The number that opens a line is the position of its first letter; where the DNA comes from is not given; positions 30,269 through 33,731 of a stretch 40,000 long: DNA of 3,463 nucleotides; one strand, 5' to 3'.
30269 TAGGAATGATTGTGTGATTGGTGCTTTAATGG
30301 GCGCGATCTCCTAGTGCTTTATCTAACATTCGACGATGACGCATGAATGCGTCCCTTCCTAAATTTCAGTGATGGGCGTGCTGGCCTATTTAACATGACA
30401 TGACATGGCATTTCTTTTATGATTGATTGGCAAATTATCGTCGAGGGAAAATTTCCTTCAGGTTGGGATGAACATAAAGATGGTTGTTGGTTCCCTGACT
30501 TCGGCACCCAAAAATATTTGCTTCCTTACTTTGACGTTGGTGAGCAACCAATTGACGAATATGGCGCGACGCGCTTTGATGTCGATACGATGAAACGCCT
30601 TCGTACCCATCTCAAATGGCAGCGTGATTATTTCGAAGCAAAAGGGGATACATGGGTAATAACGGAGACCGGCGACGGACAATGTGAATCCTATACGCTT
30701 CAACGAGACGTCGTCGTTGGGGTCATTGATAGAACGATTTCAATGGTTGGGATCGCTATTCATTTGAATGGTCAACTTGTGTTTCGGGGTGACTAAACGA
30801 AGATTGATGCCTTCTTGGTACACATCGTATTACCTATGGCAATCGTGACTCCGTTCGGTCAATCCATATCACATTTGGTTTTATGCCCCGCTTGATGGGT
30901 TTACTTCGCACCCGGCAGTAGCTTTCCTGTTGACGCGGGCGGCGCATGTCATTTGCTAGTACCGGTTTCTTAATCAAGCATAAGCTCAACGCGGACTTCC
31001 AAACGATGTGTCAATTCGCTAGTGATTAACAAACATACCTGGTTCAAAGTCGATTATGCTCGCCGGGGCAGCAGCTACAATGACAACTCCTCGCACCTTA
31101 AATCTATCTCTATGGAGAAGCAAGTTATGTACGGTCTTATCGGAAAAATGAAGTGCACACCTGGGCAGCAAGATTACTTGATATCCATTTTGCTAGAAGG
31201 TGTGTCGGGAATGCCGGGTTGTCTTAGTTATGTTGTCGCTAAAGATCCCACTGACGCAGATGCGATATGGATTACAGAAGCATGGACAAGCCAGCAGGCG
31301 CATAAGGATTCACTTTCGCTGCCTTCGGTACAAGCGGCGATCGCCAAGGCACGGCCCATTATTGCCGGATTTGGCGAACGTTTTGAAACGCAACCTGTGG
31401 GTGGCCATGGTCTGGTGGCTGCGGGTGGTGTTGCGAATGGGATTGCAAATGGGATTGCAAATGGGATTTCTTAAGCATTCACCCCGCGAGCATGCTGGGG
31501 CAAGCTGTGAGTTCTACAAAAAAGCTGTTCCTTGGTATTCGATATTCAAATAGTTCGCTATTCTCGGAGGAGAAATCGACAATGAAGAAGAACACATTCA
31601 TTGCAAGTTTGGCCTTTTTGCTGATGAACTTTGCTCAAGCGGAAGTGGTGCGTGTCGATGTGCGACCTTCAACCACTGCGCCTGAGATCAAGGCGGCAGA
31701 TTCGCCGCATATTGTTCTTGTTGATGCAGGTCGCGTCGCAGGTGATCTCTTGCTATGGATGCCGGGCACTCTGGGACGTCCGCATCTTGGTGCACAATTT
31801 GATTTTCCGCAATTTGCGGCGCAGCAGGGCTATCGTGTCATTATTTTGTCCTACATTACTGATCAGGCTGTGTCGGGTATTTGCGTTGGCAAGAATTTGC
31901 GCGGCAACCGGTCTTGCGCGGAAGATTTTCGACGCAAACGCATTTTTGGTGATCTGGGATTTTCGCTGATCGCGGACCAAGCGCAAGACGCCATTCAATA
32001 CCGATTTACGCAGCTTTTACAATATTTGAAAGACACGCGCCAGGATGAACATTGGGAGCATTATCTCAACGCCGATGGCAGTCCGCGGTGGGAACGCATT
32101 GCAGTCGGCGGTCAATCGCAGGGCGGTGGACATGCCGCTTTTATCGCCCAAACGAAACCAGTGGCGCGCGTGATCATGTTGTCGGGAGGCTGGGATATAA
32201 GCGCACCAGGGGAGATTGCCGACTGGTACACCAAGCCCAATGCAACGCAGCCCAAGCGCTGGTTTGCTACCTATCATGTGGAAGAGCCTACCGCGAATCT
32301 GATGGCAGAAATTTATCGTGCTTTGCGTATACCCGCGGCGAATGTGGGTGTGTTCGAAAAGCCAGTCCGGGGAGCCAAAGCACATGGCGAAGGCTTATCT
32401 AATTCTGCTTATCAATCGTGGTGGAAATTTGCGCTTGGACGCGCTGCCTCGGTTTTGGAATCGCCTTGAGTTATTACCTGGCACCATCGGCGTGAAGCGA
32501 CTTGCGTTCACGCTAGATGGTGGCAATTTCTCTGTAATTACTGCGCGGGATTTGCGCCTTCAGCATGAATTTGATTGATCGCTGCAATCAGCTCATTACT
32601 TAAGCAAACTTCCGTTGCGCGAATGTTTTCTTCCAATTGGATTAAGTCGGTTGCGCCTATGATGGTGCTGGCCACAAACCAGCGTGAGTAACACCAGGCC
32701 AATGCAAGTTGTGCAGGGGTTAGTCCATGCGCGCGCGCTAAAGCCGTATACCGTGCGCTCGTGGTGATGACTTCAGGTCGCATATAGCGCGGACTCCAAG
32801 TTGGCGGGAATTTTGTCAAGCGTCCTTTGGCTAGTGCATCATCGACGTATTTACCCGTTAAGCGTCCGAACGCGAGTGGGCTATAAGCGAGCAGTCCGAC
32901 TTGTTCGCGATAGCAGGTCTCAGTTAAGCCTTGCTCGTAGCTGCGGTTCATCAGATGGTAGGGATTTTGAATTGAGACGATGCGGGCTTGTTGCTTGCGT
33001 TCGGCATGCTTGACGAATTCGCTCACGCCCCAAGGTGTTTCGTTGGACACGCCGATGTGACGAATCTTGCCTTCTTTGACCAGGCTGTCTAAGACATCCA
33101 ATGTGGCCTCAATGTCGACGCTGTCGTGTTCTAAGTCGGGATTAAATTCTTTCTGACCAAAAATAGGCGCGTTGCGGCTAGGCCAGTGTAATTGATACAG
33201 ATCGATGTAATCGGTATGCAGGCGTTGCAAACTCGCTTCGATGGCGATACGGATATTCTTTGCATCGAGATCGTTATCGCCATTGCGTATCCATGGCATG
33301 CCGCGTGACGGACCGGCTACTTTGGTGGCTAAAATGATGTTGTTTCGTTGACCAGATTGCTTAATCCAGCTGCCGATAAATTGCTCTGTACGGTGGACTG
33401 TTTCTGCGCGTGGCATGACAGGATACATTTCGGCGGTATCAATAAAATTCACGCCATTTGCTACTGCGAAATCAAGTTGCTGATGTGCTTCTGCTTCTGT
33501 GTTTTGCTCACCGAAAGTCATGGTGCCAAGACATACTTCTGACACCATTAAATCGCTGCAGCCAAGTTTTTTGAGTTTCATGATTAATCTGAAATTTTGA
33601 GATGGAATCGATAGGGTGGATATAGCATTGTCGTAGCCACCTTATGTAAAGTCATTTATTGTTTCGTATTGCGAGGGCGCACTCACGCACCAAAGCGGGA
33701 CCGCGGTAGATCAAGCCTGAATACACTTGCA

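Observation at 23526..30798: Complete chromosomal-type integron inserted against the groESL heat-shock promoter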

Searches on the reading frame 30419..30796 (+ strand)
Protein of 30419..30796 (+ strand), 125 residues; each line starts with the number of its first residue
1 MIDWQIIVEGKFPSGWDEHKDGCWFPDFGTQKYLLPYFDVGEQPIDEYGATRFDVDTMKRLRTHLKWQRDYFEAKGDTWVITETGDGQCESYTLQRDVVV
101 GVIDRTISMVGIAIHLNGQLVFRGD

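Call 37: search_protein_families(library=padloc, proteins=[window:30419-30796:+], max_evalue=0.01)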
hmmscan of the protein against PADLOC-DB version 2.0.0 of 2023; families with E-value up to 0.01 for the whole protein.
window:30419-30796:+ (125 aa): 0 families

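Call 50: search_protein_families(library=pfam, proteins=[window:30419-30796:+], max_evalue=0.001)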
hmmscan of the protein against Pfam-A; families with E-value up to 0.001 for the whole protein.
window:30419-30796:+ (125 aa): 0 families

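Call 69: search_protein_families(library=ncbifam, proteins=[window:30419-30796:+], max_evalue=0.01)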
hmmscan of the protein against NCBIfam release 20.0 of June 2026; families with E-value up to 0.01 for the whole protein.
window:30419-30796:+ (125 aa): 0 families

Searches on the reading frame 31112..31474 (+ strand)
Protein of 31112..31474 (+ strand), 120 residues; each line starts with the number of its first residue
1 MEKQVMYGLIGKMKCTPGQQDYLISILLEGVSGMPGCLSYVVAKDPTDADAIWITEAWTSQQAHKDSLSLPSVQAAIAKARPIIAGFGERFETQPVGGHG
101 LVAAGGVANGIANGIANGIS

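Call 50: search_protein_families(library=pfam, proteins=[window:31112-31474:+], max_evalue=0.001)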
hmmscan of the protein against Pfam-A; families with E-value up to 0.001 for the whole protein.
window:31112-31474:+ (120 aa): 1 family
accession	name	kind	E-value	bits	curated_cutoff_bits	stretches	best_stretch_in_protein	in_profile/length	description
PF03992.22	ABM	-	2.5e-14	53.6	23.1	1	6-78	1-77/78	Antibiotic biosynthesis monooxygenase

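Call 69: search_protein_families(library=ncbifam, proteins=[window:31112-31474:+], max_evalue=0.01)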
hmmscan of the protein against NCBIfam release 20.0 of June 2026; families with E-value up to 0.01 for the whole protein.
window:31112-31474:+ (120 aa): 0 families

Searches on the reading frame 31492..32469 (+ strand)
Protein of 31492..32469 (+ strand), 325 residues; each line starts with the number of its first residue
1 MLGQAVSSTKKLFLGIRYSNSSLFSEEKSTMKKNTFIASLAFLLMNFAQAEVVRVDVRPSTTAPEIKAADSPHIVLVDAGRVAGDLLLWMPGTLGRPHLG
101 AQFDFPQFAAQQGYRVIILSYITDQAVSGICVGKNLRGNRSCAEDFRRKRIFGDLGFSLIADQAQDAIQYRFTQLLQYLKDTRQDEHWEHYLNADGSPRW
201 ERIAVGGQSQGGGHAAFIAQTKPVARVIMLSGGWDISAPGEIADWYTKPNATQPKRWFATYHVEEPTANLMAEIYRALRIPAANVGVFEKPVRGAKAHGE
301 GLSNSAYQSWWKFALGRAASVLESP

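Call 50: search_protein_families(library=pfam, proteins=[window:31492-32469:+], max_evalue=0.001)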
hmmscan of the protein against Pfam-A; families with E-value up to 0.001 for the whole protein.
window:31492-32469:+ (325 aa): 0 families

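Call 51: find_homologous_proteins(query=window:31492-32469:+, max_evalue=1e-20)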
Query window:31492-32469:+ (325 aa): 92 proteins with E <= 1e-20 among 2140 candidates.
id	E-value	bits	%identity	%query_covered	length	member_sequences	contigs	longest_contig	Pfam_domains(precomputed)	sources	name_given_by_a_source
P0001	1.9e-198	676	100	91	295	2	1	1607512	-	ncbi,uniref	ncbi:BPSS1187 family protein [Undibacterium sp. Ji22W]|uniref:BPSS1187 family protein n=1 Tax=Undiba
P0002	9.6e-192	654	97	91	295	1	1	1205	-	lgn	-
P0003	2.5e-170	584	85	91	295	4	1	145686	-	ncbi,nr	ncbi:BPSS1187 family protein [Undibacterium flavidum]|nr:hypothetical protein [Undibacterium flavidu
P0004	2.6e-169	580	84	92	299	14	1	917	-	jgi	jgi:hypothetical protein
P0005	1.8e-163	561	84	90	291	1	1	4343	-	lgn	-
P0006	6.2e-162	556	84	86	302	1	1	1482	-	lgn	-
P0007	5.8e-154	530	78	90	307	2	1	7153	-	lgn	-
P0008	1.3e-147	509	75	91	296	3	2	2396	-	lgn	-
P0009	2.2e-145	502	75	87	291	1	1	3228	-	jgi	jgi:hypothetical protein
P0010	1.5e-144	499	78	86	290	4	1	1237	-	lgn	-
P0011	4.7e-144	497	77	87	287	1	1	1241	-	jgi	jgi:hypothetical protein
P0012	7.4e-144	497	76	87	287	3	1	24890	-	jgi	jgi:pimeloyl-ACP methyl ester carboxylesterase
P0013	6.0e-140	484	79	82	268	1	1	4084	-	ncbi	-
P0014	2.9e-139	482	77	82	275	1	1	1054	-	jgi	jgi:hypothetical protein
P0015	8.8e-139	480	75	82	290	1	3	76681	-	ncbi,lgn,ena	-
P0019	3.1e-137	475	77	82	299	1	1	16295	-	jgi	jgi:hypothetical protein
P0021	9.8e-137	473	71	87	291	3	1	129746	-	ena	-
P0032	2.3e-123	429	67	86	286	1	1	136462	-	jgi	jgi:hypothetical protein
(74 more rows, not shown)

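Call 52: find_encoding_contigs(protein=P0021, flank=10000, max_places=2)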
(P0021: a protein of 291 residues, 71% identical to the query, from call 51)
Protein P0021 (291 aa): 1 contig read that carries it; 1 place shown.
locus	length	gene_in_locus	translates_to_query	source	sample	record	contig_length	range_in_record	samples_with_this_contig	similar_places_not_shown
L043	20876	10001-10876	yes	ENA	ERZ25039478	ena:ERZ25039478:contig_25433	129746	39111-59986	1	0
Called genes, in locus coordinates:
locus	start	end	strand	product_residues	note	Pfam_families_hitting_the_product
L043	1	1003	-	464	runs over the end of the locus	-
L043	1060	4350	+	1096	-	PF00873:ACR_tran, PF03176:MMPL, PF02355:SecD_SecF_C (weak)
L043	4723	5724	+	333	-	PF02321:OEP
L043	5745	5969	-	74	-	-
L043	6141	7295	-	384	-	PF27431:UvrB_3rd (weak), PF00271:Helicase_C, PF12344:UvrB, PF02151:UVR (weak)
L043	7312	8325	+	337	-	-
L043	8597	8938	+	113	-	PF00155:Aminotran_1_2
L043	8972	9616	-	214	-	-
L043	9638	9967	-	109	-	-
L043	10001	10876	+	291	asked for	-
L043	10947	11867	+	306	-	-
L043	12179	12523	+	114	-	-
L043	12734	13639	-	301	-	PF11185:DUF2971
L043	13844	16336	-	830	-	PF00580:UvrD-helicase, PF13245:AAA_19, PF13361:UvrD_C, PF13538:UvrD_C_2 (faint), PF18974:DUF5710 (weak)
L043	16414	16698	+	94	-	-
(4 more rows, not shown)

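Call 53: find_encoding_contigs(protein=P0015, flank=10000, max_places=2)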
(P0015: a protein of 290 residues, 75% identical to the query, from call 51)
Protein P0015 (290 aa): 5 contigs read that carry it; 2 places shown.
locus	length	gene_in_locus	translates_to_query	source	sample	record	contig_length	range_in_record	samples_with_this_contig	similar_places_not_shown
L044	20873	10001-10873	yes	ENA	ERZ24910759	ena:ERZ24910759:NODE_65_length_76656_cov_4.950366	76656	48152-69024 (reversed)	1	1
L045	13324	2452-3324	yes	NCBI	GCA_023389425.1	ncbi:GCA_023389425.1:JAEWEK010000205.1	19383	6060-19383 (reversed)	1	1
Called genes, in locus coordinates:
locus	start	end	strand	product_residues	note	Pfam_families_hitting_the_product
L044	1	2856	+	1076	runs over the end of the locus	PF25596:CPSase_L_D1, PF02786:CPSase_L_D2, PF02655:ATP-grasp_3 (faint), PF02787:CPSase_L_D3, PF25596:CPSase_L_D1, PF02786:CPSase_L_D2, PF02222:ATP-grasp (weak), PF02142:MGS, +3 more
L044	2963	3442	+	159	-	PF03449:GreA_GreB_N, PF01272:GreA_GreB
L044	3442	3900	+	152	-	PF13664:DUF4149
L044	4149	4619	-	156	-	PF01985:CRS1_YhbY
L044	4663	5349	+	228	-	PF01728:FtsJ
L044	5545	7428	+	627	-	PF06480:FtsH_ext, PF06068:TIP49 (weak), PF00004:AAA, PF07728:AAA_5 (faint), PF17862:AAA_lid_3, PF01434:Peptidase_M41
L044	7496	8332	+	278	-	PF00809:Pterin_bind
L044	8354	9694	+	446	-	PF02878:PGM_PMM_I, PF02879:PGM_PMM_II, PF02880:PGM_PMM_III, PF00408:PGM_PMM_IV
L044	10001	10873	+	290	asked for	-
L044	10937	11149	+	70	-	-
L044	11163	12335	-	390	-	PF21181:SsfX3_N (faint), PF14606:Lipase_GDSL_3, PF13472:Lipase_GDSL_2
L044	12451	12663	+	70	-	PF11903:ParD_like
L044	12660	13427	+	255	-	PF00557:Peptidase_M24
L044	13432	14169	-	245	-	PF00106:adh_short, PF08659:KR, PF23441:SDR, PF13561:adh_short_C2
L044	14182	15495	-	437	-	PF00232:Glyco_hydro_1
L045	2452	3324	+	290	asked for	-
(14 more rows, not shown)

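Call 54: find_encoding_contigs(protein=P0032, flank=10000, max_places=2)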
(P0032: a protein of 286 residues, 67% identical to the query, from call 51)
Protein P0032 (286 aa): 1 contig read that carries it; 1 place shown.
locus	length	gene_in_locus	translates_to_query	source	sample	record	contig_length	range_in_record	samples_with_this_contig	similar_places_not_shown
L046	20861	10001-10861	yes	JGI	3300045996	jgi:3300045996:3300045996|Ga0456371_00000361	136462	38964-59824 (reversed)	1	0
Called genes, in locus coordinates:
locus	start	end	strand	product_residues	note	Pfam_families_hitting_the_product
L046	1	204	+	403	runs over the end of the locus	PF00201:UDPGT, PF06722:EryCIII-like_C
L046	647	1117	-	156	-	-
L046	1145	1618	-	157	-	-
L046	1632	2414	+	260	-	-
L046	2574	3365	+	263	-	-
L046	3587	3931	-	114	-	-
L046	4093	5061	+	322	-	PF21033:RMD1-3 (weak), PF07719:TPR_2 (faint), PF13174:TPR_6 (faint), PF13428:TPR_14 (faint), PF13432:TPR_16 (faint), PF14559:TPR_19 (faint), PF23914:TPR_CcmH_CycH (faint), PF13424:TPR_12 (faint), +3 more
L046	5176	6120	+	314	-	-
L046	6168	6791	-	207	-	PF02353:CMAS, PF13489:Methyltransf_23, PF03848:TehB, PF05175:MTS, PF13847:Methyltransf_31, PF08241:Methyltransf_11, PF08242:Methyltransf_12, PF13649:Methyltransf_25, +1 more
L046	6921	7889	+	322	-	PF13431:TPR_17 (faint), PF21033:RMD1-3 (faint), PF13428:TPR_14 (faint), PF13432:TPR_16 (faint), PF00515:TPR_1 (faint), PF07719:TPR_2 (faint), PF12895:ANAPC3 (faint), PF13181:TPR_8 (faint), +2 more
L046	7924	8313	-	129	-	-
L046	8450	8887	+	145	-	PF06713:bPH_4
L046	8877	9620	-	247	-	PF20434:BD-FAE, PF07859:Abhydrolase_3, PF12146:Hydrolase_4 (faint), PF12697:Abhydrolase_6, PF06821:Ser_hydrolase (weak), PF00561:Abhydrolase_1 (weak)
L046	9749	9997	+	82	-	-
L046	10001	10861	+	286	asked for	-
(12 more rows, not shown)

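Call 55: find_encoding_contigs(protein=P0012, flank=10000, max_places=1)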
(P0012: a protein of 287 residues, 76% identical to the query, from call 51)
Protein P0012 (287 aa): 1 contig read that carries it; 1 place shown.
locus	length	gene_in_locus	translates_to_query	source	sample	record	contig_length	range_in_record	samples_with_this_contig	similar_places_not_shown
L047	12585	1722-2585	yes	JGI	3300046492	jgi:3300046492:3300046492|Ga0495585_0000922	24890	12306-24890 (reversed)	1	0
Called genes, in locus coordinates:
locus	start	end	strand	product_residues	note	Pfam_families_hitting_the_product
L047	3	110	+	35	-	PF02096:60KD_IMP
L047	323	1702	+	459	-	PF10396:TrmE_N, PF12631:MnmE_helical, PF03193:RsgA_GTPase (weak), PF01926:MMR_HSR1, PF02421:FeoB_N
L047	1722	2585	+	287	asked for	-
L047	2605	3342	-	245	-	-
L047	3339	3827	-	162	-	PF04542:Sigma70_r2, PF22029:PhyR_sigma2, PF08281:Sigma70_r4_2, PF04545:Sigma70_r4 (weak)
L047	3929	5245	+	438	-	PF00082:Peptidase_S8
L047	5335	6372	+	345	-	-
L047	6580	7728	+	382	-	PF02746:MR_MLE_N, PF13378:MR_MLE_C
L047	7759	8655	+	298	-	PF05035:DGOK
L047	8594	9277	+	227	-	PF01081:Aldolase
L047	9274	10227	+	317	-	PF01408:GFO_IDH_MocA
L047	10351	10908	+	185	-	PF07273:DUF1439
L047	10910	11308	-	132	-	-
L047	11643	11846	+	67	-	-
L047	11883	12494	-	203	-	PF01627:Hpt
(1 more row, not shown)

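Call 56: find_encoding_contigs(protein=P0019, flank=10000, max_places=1)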
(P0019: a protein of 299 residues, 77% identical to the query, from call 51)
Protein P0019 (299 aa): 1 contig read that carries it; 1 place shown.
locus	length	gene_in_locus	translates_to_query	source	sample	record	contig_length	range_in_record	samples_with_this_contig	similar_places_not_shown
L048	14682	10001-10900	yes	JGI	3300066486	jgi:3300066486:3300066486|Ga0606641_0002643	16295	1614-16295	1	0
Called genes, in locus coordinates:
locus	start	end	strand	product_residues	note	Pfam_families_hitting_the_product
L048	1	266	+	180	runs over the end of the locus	PF04442:CtaG_Cox11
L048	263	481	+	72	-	PF11174:DUF2970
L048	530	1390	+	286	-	PF00510:COX3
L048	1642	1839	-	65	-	PF11137:DUF2909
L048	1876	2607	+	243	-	PF02104:SURF1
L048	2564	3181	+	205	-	PF26971:TM-like_Thioredoxin-like_C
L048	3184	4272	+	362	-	PF02628:COX15-CtaA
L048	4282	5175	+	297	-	PF01040:UbiA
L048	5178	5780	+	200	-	PF00578:AhpC-TSA, PF02630:SCO1-SenC, PF08534:Redoxin (weak)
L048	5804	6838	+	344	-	PF01594:AI-2E_transport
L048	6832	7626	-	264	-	PF00497:SBP_bac_3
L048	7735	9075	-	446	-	PF01595:CNNM, PF00571:CBS (faint), PF03471:CorC_HlyC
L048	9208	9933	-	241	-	PF27765:UCP032817-like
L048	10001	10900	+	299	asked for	-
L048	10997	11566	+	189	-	-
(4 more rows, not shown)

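Call 57: find_encoding_contigs(protein=P0007, flank=10000, max_places=1)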
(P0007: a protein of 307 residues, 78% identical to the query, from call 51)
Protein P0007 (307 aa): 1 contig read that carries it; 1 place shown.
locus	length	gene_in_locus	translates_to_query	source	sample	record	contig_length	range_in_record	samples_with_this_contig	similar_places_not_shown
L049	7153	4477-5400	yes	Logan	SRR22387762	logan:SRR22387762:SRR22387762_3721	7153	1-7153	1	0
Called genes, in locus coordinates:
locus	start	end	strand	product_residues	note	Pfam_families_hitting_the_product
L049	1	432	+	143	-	?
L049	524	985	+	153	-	-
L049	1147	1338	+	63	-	-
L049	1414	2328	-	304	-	PF00126:HTH_1, PF03466:LysR_substrate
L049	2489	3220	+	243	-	-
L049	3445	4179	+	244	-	-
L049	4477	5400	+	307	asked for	-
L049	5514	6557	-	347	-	PF00248:Aldo_ket_red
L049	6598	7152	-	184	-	?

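Call 59: find_encoding_contigs(protein=P0001, flank=10000, max_places=2)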
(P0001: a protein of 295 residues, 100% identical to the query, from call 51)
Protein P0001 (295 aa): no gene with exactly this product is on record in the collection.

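Call 69: search_protein_families(library=ncbifam, proteins=[window:31582-32469:+], max_evalue=0.01)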
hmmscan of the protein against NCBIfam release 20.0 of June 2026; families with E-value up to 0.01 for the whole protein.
window:31582-32469:+ (295 aa): 1 family
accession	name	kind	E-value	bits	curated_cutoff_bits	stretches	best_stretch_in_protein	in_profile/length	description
NF047580.1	BPSS1187_fam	subfamily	3.4e-66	223.2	125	1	56-268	1-224/244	BPSS1187 family protein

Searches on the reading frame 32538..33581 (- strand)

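Call 50: search_protein_families(library=pfam, proteins=[window:32538-33581:-], max_evalue=0.001)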
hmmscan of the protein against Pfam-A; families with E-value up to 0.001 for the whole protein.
window:32538-33581:- (347 aa): 1 family
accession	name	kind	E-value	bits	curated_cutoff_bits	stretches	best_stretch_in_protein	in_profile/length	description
PF00248.27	Aldo_ket_red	-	1.8e-68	231.2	24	1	15-338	1-289/291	Aldo/keto reductase family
